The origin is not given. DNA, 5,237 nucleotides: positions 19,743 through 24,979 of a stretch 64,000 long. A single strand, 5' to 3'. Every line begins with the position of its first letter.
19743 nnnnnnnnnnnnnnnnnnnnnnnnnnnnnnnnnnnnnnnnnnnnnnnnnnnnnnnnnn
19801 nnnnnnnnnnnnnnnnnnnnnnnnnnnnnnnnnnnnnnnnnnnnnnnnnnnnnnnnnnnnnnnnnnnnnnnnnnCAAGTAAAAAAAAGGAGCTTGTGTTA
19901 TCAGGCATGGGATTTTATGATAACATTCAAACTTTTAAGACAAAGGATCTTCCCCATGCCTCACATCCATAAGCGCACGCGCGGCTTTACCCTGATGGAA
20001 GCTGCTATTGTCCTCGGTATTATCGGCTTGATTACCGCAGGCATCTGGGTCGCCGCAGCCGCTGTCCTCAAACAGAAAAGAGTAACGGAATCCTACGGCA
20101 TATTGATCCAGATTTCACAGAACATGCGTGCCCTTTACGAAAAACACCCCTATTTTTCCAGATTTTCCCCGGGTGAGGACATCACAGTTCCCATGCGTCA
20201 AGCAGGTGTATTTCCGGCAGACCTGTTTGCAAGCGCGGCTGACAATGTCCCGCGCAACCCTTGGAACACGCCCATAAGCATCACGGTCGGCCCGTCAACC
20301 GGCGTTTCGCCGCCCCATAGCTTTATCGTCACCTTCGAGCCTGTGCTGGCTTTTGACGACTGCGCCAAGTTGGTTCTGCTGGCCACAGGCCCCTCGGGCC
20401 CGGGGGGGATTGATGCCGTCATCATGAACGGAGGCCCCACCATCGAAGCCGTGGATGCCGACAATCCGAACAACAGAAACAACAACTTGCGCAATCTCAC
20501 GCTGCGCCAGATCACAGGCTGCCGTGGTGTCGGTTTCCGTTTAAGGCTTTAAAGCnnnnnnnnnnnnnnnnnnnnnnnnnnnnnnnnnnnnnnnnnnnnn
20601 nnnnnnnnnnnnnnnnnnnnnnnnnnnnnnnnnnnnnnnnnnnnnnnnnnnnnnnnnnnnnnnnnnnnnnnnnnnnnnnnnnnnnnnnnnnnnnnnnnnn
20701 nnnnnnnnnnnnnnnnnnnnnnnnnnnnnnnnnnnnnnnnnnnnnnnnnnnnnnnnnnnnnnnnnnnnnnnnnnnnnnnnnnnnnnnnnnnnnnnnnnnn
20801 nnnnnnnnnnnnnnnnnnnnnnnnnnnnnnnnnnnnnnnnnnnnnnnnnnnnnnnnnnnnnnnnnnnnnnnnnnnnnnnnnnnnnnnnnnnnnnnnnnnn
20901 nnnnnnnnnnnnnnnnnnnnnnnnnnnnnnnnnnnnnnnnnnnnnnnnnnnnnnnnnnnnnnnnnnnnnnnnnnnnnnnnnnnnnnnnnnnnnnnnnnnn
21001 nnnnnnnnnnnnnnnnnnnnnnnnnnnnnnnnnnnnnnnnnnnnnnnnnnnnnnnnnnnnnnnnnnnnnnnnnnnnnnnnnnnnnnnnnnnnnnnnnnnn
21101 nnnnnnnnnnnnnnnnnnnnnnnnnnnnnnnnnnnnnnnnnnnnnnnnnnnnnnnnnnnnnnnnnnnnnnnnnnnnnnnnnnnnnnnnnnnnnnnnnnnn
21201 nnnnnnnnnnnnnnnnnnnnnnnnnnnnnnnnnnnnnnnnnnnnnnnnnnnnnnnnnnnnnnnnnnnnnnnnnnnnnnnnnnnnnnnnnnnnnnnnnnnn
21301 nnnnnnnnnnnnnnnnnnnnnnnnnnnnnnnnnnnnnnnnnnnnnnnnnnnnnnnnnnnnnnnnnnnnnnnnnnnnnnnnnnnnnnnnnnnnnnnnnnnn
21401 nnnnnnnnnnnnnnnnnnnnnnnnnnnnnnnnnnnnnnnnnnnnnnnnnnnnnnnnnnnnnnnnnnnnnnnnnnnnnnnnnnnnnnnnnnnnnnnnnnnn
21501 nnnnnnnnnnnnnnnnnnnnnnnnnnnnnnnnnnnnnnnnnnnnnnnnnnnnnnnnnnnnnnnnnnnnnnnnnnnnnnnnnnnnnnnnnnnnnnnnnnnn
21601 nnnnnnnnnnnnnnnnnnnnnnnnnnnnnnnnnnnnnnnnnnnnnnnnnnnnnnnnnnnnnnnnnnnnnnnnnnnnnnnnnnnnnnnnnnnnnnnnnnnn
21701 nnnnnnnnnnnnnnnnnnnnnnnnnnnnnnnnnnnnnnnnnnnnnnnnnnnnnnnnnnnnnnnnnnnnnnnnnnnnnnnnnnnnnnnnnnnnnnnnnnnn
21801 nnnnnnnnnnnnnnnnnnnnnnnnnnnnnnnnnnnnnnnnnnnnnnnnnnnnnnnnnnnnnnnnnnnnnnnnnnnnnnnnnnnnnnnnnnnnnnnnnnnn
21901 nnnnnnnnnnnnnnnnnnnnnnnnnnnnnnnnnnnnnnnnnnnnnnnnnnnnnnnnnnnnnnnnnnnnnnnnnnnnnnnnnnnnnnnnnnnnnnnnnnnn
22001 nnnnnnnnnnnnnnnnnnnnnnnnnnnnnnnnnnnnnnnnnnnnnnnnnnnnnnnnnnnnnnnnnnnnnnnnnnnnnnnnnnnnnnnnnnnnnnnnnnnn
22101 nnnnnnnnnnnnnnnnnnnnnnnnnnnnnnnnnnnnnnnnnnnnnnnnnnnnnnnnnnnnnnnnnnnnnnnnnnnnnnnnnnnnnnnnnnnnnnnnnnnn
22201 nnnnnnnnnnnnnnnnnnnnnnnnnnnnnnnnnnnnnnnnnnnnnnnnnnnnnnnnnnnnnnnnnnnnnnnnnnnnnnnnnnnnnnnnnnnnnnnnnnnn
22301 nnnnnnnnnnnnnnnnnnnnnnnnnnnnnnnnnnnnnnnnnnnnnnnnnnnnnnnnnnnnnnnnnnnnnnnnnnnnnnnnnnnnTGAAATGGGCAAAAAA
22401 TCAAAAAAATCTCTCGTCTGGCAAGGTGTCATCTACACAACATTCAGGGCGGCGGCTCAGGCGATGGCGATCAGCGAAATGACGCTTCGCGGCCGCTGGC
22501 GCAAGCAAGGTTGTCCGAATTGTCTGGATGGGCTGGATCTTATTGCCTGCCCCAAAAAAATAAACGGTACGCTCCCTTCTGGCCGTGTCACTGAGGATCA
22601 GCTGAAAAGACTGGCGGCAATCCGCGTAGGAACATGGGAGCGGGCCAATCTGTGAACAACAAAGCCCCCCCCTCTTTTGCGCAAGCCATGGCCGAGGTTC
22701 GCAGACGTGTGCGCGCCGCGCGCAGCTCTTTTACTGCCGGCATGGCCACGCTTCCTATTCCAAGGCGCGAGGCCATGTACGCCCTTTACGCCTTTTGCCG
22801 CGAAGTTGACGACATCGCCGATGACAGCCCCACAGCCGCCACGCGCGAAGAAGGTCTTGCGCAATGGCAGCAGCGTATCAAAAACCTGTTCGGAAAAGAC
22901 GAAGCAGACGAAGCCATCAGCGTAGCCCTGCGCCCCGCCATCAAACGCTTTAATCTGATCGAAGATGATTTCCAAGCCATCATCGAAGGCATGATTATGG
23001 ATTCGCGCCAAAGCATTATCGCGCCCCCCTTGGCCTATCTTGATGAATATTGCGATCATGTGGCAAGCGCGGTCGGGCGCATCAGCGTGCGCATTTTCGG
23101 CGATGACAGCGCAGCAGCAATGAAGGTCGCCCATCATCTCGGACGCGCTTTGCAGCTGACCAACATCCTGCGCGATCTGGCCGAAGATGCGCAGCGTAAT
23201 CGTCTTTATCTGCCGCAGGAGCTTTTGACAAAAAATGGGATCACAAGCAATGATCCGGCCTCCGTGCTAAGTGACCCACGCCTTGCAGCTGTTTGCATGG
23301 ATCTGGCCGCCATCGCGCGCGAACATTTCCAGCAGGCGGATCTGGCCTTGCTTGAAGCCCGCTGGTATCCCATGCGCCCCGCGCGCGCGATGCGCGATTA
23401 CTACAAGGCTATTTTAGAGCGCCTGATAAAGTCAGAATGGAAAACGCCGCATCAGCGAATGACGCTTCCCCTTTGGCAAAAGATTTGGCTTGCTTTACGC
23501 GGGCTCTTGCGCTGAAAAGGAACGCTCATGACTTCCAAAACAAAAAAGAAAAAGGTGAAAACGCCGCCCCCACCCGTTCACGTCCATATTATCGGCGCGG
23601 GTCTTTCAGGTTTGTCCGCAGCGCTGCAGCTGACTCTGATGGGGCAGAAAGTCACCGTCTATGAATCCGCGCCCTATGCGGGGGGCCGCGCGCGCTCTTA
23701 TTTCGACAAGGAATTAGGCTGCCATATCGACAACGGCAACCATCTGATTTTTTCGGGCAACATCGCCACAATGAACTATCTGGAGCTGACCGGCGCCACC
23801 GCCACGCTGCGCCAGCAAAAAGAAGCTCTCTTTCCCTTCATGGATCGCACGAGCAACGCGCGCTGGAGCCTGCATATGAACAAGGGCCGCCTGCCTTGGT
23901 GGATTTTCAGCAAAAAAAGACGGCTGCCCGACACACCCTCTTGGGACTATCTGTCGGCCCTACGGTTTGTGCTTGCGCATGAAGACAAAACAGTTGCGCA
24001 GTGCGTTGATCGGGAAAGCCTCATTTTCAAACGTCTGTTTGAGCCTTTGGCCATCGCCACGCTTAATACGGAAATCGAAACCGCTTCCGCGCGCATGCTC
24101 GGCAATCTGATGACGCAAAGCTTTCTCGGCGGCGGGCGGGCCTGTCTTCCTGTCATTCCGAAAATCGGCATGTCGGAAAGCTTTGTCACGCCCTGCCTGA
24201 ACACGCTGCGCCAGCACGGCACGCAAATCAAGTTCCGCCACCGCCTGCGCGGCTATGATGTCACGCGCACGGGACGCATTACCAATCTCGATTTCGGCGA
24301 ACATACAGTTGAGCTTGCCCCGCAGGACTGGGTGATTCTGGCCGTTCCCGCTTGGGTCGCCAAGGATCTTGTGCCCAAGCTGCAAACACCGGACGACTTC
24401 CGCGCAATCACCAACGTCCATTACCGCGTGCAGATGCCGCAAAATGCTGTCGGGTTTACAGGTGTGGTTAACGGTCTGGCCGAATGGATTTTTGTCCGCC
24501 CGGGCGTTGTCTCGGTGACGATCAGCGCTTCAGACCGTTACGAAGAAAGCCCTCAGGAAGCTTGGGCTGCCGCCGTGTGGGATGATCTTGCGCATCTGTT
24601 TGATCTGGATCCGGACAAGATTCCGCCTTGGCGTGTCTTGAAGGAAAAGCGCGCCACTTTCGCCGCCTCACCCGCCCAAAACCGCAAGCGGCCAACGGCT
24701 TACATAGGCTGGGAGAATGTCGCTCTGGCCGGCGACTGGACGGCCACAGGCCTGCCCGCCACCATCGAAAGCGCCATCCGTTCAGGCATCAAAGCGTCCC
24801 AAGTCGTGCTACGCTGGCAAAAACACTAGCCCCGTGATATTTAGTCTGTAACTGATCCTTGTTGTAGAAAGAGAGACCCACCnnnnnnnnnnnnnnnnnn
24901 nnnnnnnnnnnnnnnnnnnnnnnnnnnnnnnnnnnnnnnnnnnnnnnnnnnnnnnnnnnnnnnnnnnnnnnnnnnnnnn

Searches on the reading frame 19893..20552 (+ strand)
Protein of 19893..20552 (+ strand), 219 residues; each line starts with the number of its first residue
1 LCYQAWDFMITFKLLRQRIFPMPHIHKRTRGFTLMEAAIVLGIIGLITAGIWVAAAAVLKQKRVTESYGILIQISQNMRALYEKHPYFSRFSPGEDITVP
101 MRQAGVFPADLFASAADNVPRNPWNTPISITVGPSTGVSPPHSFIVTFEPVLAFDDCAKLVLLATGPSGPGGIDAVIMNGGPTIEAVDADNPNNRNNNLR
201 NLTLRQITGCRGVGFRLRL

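Call 42: search_protein_families(library=pfam, proteins=[window:19893-20552:+], max_evalue=0.001)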
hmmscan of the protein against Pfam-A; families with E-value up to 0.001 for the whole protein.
window:19893-20552:+ (219 aa): 1 family
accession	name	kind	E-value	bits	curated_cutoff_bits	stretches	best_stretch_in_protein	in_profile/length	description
PF07963.17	N_methyl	-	4.4e-05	23.3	21.2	1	27-51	2-26/27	Prokaryotic N-terminal methylation motif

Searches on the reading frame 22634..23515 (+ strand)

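Call 41: search_protein_families(library=pfam, proteins=[window:22634-23515:+], max_evalue=0.00001)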
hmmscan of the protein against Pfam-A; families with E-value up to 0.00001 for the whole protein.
window:22634-23515:+ (293 aa): 1 family
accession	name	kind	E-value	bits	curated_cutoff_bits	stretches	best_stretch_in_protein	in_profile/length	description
PF00494.24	SQS_PSY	-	1.1e-68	232.2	26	1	26-282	1-263/263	Squalene/phytoene synthase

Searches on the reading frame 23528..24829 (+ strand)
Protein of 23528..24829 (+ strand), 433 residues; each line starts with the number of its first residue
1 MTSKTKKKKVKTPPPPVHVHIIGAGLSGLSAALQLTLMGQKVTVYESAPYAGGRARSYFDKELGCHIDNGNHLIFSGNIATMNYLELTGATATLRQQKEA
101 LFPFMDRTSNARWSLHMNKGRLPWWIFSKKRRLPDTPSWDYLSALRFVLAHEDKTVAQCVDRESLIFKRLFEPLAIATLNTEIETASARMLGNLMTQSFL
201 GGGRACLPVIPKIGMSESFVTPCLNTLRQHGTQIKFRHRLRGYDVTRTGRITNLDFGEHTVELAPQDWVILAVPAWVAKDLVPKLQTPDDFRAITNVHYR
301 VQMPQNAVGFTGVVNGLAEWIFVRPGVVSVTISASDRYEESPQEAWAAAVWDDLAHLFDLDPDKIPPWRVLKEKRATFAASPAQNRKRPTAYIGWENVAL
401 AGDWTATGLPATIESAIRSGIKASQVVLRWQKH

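Call 41: search_protein_families(library=pfam, proteins=[window:23528-24829:+], max_evalue=0.00001)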
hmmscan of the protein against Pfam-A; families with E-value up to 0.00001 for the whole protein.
window:23528-24829:+ (433 aa): 4 families
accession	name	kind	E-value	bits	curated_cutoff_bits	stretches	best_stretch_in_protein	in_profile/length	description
PF01593.30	Amino_oxidase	-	2.4e-36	126.4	19.8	2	26-300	1-282/443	Flavin containing amine oxidoreductase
PF13450.12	NAD_binding_8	-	4.2e-12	46.6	21.9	1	21-77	1-55/68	NAD(P)-binding Rossmann-like domain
PF01266.30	DAO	-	2.4e-10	40.9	27.9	1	19-53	2-36/353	FAD dependent oxidoreductase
PF06100.17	MCRA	-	7.5e-06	25.5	23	0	18-75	3-64/495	MCRA family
